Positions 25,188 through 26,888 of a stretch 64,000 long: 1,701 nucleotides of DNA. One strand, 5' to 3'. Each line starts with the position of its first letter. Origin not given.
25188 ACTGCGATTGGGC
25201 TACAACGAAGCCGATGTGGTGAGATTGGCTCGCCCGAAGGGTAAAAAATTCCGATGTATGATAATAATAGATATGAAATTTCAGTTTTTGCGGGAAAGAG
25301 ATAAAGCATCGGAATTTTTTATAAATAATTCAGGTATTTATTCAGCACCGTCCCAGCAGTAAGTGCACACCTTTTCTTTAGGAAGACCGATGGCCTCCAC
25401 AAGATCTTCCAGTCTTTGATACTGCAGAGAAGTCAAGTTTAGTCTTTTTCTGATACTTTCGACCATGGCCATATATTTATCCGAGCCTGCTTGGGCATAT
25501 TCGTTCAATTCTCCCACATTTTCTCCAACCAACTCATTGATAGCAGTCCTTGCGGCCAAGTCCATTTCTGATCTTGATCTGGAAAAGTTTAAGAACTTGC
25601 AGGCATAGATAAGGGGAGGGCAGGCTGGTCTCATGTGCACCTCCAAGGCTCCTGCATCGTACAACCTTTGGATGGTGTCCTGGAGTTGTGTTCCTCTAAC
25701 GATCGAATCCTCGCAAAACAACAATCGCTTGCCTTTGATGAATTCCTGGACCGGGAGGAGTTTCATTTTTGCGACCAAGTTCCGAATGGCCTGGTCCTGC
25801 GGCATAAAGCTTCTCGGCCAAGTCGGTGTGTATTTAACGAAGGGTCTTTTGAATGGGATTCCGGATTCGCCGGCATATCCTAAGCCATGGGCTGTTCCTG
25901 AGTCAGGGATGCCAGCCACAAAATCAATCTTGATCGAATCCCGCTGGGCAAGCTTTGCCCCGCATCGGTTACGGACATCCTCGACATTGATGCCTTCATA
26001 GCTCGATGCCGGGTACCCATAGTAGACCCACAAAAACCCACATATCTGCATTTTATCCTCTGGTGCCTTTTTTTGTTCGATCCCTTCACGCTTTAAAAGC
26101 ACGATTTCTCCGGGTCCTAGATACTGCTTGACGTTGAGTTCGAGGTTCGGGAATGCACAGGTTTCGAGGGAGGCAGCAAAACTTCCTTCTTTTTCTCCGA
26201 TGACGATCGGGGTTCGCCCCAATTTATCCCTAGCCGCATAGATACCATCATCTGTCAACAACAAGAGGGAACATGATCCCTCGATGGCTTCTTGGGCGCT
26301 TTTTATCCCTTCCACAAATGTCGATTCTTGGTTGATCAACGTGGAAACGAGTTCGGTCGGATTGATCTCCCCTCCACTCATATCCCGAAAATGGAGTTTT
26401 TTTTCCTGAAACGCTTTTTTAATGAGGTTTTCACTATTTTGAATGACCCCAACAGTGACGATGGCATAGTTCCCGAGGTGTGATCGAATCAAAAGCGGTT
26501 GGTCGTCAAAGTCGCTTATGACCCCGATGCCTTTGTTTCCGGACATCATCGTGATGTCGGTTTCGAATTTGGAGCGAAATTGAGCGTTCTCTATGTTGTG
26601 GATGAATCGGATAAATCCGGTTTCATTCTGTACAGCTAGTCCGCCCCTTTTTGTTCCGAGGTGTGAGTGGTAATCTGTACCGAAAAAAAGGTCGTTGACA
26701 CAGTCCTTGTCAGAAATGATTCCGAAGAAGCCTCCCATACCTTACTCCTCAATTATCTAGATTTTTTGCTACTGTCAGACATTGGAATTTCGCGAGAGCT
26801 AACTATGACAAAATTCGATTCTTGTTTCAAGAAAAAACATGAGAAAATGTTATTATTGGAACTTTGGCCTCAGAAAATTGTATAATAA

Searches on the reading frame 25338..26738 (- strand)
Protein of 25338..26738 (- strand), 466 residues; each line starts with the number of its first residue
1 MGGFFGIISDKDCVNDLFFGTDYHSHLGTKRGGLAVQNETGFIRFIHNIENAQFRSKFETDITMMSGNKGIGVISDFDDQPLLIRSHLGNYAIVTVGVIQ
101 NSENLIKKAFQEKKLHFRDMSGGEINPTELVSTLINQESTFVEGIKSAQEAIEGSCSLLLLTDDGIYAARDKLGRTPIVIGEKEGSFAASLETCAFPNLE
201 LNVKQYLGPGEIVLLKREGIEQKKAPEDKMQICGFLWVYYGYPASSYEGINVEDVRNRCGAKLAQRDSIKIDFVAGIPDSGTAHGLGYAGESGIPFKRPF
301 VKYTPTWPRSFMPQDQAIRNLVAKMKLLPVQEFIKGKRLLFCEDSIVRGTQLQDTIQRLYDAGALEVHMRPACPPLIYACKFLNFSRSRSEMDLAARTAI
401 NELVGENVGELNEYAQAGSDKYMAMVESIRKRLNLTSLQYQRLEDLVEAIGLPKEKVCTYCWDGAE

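Call 57: search_protein_families(library=pfam, proteins=[window:25338-26738:-], max_evalue=0.01)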
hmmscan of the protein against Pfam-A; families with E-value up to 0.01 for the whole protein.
window:25338-26738:- (466 aa): 1 family
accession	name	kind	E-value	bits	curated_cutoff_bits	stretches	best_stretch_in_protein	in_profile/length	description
PF13537.11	GATase_7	-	7.9e-09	36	25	1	76-190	10-115/123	Glutamine amidotransferase domain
